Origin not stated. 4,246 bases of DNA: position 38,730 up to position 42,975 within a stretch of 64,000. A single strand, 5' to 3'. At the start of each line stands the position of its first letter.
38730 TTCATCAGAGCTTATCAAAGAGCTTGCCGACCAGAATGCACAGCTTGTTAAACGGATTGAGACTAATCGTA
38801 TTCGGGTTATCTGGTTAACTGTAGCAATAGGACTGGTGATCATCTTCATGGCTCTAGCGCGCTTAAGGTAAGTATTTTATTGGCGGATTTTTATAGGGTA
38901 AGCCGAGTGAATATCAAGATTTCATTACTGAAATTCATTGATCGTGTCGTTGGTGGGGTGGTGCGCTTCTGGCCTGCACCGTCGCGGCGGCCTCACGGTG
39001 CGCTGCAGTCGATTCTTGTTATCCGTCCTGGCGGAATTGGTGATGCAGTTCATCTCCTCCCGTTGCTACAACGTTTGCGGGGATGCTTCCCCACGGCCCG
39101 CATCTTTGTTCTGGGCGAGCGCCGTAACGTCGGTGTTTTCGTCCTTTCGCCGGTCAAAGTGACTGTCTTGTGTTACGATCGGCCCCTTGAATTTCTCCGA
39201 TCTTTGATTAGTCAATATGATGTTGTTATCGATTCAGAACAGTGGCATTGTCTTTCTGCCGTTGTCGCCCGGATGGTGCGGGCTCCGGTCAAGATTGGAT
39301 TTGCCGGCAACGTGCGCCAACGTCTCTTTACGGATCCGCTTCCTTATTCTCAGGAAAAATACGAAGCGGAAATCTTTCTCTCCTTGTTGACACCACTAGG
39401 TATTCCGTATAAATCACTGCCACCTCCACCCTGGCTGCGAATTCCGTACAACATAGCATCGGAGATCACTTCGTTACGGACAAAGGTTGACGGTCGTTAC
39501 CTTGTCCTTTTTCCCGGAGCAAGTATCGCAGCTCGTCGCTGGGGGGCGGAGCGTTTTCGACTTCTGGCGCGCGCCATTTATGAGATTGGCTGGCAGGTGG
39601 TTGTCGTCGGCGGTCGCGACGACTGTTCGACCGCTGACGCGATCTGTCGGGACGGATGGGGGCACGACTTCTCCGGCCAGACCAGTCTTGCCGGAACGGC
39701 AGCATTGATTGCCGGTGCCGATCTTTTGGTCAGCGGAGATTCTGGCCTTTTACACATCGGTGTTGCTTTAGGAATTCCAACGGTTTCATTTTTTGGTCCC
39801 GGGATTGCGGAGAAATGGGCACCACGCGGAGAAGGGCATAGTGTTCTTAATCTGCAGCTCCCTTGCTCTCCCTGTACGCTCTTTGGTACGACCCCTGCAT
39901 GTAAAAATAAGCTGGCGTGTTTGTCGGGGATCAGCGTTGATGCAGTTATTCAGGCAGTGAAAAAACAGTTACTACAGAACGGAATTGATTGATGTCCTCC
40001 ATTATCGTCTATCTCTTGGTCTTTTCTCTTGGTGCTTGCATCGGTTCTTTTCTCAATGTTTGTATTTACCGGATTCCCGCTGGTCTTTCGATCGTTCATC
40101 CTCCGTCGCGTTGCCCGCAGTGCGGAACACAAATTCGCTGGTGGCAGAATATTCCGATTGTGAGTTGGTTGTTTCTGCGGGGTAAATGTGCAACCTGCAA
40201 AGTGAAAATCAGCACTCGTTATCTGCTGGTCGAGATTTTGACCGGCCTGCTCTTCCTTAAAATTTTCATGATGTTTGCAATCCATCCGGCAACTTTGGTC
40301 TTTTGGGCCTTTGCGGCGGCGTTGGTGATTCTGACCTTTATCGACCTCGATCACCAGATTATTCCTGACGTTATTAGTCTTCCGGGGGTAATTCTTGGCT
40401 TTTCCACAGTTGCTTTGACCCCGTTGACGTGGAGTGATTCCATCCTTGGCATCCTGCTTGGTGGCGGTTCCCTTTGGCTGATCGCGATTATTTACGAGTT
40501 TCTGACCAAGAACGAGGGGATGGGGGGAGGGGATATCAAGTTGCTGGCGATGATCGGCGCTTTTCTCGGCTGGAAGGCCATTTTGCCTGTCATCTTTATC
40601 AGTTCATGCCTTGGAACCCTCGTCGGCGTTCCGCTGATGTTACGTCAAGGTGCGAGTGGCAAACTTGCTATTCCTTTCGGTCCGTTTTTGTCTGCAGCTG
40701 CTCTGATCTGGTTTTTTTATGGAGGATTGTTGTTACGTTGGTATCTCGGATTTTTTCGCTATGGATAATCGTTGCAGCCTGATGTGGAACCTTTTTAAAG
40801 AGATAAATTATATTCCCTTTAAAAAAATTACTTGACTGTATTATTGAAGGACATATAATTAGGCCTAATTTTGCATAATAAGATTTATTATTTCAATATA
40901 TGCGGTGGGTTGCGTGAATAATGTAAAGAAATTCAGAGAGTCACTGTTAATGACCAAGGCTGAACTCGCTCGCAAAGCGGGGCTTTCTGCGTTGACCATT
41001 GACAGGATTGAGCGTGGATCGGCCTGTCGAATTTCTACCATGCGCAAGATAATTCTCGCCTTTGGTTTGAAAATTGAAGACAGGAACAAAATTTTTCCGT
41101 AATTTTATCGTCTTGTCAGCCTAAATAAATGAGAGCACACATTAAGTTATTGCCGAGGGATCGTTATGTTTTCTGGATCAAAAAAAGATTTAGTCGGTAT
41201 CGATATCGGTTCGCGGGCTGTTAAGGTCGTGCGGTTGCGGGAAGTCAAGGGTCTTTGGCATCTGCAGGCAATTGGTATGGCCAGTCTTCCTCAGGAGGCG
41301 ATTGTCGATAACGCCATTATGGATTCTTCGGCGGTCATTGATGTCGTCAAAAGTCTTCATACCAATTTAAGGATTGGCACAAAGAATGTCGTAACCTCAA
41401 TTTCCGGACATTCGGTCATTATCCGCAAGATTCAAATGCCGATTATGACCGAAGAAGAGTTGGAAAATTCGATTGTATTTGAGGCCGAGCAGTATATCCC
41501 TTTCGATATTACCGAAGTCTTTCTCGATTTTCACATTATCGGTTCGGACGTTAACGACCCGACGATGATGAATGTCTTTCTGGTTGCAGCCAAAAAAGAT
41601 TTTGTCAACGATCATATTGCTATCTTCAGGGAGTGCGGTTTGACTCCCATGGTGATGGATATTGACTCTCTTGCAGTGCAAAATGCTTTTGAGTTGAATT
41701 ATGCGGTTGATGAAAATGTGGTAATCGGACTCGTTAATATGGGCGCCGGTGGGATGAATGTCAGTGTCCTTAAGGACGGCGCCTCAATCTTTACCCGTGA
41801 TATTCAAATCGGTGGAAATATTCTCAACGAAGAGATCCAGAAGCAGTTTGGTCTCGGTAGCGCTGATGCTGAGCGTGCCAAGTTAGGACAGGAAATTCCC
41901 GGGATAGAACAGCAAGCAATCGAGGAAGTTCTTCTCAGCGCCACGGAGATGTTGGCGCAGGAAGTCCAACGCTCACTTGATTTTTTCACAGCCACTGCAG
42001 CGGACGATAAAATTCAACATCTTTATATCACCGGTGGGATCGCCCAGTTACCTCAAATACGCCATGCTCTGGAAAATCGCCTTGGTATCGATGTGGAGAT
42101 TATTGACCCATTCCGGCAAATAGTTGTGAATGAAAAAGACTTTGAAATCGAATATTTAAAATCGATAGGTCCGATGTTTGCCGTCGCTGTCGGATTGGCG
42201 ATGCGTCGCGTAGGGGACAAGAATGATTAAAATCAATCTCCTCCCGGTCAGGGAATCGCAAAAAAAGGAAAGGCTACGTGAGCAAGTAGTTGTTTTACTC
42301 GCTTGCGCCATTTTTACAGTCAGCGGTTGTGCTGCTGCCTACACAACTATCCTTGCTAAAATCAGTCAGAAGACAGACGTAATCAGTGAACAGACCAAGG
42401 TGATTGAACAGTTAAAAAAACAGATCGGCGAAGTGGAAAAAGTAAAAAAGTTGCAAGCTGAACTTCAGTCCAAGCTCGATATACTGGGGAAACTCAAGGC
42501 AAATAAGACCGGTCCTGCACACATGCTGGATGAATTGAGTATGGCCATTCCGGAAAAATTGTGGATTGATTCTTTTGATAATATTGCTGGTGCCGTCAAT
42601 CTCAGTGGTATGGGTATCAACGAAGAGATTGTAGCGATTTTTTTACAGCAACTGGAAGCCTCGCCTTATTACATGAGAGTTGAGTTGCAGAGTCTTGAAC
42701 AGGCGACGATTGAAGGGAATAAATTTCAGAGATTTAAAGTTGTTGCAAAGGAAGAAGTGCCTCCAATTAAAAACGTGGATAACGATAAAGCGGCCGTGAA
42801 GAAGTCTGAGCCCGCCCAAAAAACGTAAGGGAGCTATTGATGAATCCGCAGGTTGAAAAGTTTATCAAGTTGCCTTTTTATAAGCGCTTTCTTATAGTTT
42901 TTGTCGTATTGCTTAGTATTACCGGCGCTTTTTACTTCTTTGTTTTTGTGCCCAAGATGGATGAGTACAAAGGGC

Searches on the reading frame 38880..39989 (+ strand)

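Call 96: search_protein_families(library=pfam, proteins=[window:38880-39989:+], max_evalue=0.0001)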
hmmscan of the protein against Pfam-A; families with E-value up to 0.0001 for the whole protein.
window:38880-39989:+ (370 aa): 1 family
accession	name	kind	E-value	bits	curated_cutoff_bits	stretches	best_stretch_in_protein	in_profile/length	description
PF01075.23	Glyco_transf_9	-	4.9e-31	108.4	22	1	105-333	4-237/247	Glycosyltransferase family 9 (heptosyltransferase)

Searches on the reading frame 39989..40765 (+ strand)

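Call 96: search_protein_families(library=pfam, proteins=[window:39989-40765:+], max_evalue=0.0001)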
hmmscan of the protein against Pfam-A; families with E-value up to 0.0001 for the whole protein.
window:39989-40765:+ (259 aa): 2 families
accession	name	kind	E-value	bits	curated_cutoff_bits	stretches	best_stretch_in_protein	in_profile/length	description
PF06750.18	A24_N_bact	-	7e-37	125.8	23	1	14-96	2-84/84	Bacterial Peptidase A24 N-terminal domain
PF01478.23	Peptidase_A24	-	3.1e-23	82.6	26.5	1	107-214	2-104/104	Type IV leader peptidase family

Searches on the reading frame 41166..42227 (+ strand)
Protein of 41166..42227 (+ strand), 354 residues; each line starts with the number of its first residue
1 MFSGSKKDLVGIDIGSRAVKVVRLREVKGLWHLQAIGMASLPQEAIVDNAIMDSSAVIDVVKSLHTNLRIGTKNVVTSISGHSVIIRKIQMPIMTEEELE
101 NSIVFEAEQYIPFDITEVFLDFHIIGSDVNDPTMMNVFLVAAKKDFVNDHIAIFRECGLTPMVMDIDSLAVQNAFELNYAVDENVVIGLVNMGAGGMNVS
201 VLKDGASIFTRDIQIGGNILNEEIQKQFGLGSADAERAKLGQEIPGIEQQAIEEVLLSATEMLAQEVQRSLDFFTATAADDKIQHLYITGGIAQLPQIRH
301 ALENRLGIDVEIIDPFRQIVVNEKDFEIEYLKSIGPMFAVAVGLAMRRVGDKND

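Call 96: search_protein_families(library=pfam, proteins=[window:41166-42227:+], max_evalue=0.0001)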
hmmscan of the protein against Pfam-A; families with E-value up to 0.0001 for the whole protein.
window:41166-42227:+ (354 aa): 3 families
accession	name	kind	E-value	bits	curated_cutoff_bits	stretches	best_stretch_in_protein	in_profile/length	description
PF11104.14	PilM_2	-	3.7e-83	279.7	27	1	11-348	1-339/340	Type IV pilus assembly protein PilM;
PF14450.12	FtsA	-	3.5e-12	47.2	31.8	1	189-343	2-127/127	Cell division protein FtsA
PF06723.19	MreB_Mbl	-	7.6e-06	25.4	27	0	247-322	237-313/327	MreB/Mbl protein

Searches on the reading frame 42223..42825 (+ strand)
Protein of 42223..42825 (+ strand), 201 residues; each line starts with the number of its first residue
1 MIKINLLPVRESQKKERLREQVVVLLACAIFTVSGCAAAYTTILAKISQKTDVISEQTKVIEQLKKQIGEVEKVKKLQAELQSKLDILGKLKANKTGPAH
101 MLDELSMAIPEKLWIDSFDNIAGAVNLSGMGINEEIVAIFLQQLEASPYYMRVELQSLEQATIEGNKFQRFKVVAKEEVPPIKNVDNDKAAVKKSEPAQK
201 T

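Call 96: search_protein_families(library=pfam, proteins=[window:42223-42825:+], max_evalue=0.0001)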
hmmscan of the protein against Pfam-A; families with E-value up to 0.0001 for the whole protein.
window:42223-42825:+ (201 aa): 1 family
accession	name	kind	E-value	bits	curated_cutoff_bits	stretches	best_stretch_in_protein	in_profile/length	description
PF05137.18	PilN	-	2.9e-16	59.7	22.8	1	100-175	1-76/78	Fimbrial assembly protein (PilN)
